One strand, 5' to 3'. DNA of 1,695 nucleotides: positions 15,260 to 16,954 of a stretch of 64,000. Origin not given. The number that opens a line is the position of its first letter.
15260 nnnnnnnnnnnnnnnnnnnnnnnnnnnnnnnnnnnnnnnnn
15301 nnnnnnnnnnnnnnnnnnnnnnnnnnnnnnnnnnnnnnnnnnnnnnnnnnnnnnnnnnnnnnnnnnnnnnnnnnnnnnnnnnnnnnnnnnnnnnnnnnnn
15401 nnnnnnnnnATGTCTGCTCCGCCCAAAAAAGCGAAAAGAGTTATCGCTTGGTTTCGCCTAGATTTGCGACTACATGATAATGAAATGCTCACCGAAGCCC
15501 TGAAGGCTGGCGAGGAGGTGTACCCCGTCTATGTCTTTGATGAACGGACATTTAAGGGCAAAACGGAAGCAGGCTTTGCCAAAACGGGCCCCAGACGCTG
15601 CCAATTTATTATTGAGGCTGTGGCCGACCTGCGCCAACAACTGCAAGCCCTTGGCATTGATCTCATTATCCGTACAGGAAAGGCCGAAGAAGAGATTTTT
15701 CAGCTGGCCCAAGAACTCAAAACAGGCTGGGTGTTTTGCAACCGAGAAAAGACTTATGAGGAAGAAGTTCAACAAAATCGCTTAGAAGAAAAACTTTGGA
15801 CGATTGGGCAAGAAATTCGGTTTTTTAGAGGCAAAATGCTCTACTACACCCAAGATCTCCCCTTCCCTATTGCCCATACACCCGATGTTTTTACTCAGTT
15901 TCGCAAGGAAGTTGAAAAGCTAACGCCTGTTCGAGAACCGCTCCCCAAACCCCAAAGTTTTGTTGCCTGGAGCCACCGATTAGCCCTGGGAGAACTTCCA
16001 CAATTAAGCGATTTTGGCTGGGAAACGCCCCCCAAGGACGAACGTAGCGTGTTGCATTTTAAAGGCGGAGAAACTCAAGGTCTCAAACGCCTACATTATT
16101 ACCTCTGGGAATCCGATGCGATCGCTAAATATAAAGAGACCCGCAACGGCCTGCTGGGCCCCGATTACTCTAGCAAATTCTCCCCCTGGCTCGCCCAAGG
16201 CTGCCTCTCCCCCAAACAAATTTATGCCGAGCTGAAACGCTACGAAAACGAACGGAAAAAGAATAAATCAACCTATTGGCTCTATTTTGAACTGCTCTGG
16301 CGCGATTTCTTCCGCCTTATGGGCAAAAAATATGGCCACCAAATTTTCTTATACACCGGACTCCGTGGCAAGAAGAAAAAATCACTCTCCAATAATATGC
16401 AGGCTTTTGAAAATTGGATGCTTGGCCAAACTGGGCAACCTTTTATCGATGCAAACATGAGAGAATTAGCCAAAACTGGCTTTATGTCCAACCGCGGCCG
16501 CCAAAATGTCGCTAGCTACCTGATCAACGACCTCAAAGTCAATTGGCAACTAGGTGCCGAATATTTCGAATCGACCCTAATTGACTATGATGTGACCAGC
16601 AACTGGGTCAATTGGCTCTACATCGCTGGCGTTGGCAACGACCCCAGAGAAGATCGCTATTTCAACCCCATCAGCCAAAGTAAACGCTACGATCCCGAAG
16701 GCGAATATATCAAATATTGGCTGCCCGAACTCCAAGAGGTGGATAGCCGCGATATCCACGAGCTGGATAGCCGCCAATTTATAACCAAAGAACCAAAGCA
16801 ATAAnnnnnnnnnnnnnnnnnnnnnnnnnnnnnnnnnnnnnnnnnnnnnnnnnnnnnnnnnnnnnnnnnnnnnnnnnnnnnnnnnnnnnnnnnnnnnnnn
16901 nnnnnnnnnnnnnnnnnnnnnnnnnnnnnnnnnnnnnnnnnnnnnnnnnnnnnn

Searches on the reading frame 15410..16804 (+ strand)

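Call 71: search_protein_families(library=pfam, proteins=[window:15410-16804:+], max_evalue=0.00001)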
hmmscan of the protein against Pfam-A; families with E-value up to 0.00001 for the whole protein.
window:15410-16804:+ (464 aa): 2 families
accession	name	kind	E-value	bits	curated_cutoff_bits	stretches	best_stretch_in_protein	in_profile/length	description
PF03441.19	FAD_binding_7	-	2.2e-51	174.6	27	1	293-453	3-165/203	FAD binding domain of DNA photolyase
PF00875.24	DNA_photolyase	-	4.5e-38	131.2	26.6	1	11-181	1-163/164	DNA photolyase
